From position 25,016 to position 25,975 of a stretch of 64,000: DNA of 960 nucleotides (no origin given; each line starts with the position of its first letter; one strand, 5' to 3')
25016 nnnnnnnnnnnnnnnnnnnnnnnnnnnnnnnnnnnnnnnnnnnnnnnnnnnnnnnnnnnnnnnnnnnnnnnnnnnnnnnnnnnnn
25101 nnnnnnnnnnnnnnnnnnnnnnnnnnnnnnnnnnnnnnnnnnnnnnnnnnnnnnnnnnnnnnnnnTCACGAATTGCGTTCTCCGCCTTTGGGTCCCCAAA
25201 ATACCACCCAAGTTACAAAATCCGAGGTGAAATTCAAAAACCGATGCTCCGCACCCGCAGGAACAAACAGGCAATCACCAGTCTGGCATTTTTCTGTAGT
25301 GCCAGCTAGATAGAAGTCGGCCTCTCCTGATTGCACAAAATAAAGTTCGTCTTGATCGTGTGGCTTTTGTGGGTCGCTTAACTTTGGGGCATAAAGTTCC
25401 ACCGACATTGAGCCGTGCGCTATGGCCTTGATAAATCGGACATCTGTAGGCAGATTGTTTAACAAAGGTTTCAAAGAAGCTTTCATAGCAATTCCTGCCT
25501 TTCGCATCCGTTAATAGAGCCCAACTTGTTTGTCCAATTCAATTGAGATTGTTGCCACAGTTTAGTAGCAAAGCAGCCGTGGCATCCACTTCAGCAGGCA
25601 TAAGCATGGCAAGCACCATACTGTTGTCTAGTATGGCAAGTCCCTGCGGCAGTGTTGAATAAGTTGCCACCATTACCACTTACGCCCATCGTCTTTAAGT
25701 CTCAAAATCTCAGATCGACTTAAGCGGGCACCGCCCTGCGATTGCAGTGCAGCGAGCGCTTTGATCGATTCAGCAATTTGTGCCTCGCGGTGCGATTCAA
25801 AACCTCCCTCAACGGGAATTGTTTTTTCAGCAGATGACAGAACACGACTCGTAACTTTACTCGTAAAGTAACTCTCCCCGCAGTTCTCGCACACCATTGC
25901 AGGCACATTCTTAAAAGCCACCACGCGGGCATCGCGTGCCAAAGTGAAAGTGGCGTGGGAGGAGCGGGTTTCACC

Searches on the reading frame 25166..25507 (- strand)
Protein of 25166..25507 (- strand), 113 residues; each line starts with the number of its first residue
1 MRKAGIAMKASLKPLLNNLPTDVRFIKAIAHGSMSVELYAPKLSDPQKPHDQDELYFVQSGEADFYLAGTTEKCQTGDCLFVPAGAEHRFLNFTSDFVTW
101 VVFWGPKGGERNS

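Call 3: search_protein_families(library=pfam, proteins=[window:25166-25507:-], max_evalue=1)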
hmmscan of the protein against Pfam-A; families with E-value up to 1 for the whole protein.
window:25166-25507:- (113 aa): 12 families
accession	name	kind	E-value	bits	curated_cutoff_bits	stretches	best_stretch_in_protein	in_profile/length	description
PF07883.17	Cupin_2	-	7.8e-12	45.2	27.2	1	38-102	4-68/70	Cupin domain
PF02311.25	AraC_binding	-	6.6e-05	23.1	21.1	1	46-90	17-61/135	AraC-like ligand binding domain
PF03079.20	ARD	-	0.00033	21.3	27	1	49-101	89-146/157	ARD/ARD' family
PF16867.11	DMSP_lyase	-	0.0033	17.6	27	1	36-91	99-154/162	Dimethlysulfonioproprionate lyase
PF05899.18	Cupin_3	-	0.014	15.5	23.5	1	51-87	24-61/74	EutQ-like cupin domain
PF12973.13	Cupin_7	-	0.022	15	27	1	39-106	40-103/105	ChrR Cupin-like domain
PF12852.13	Cupin_6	-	0.046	13.9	26.7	1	53-90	35-74/183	Cupin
PF07771.16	TSGP1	-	0.051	14.2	22.6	1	52-80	49-77/120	Tick salivary peptide group 1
PF11699.14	CENP-C_C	-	0.095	13.4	29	1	35-94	16-75/85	Mif2/CENP-C like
PF22200.2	ExsA_N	-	0.1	13.4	27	1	55-86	3-34/136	ExsA N-terminal regulatory domain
PF06249.18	EutQ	-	0.1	12.8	21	1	51-91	94-134/152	Ethanolamine utilisation protein EutQ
PF00190.28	Cupin_1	-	0.14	12.2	22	1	51-103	53-113/151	Cupin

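Call 4: search_protein_families(library=ncbifam, proteins=[window:25166-25507:-], max_evalue=1)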
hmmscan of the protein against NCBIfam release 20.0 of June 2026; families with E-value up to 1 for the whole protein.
window:25166-25507:- (113 aa): 6 families
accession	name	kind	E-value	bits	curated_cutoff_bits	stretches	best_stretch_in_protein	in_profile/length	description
NF008376.0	PRK11171.1-5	equivalog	0.0042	16.3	338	1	46-100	84-138/278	(S)-ureidoglycine aminohydrolase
NF010028.0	PRK13503.1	equivalog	0.0057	16.1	288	1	31-107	14-90/278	HTH-type transcriptional activator RhaS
NF008373.0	PRK11171.1-2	equivalog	0.041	13.1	445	1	47-96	85-134/274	(S)-ureidoglycine aminohydrolase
NF040771.1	AAH_UGLYAH2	exception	0.044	13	350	1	45-98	78-131/267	bifunctional allantoicase/(S)-ureidoglycine aminohydrolase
TIGR03214.2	ura-cupin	equivalog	0.045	13.2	200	1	46-93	63-112/249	(S)-ureidoglycine aminohydrolase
NF012001.0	PRK15457.1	equivalog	0.12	12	193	1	52-95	175-218/233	ethanolamine utilization acetate kinase EutQ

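Call 64: search_protein_families(library=padloc, proteins=[window:25166-25507:-], max_evalue=0.001)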
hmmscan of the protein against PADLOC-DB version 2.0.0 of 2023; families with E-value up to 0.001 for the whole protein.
window:25166-25507:- (113 aa): 0 families

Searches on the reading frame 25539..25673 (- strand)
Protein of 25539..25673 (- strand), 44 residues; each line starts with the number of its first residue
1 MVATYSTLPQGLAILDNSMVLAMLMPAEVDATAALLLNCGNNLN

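Call 3: search_protein_families(library=pfam, proteins=[window:25539-25673:-], max_evalue=1)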
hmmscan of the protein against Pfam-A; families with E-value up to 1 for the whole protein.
window:25539-25673:- (44 aa): 0 families

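Call 4: search_protein_families(library=ncbifam, proteins=[window:25539-25673:-], max_evalue=1)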
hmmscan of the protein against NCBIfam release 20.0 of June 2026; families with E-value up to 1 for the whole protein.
window:25539-25673:- (44 aa): 0 families

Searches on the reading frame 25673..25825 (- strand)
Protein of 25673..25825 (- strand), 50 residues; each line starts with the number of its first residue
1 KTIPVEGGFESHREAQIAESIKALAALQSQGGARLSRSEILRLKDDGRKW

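Call 16: find_homologous_proteins(query=window:25673-25825:-, max_evalue=10)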
Query window:25673-25825:- (50 aa): 1 proteins with E <= 10 among 1 candidates.
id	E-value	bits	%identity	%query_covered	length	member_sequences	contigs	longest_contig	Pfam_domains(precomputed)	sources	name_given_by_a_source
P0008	3.9e-15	72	76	100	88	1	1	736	PF02604.27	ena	-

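Call 18: find_encoding_contigs(protein=P0008, flank=3000)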
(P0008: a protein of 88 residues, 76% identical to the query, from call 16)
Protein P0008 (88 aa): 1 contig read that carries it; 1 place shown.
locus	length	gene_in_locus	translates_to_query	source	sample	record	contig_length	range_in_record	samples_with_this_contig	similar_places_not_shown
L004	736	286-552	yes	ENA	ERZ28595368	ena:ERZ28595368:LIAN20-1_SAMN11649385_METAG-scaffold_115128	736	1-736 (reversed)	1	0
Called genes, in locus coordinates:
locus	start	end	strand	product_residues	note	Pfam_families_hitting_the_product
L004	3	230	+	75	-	?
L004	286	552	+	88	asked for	PF02604:PhdYeFM_antitox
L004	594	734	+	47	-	?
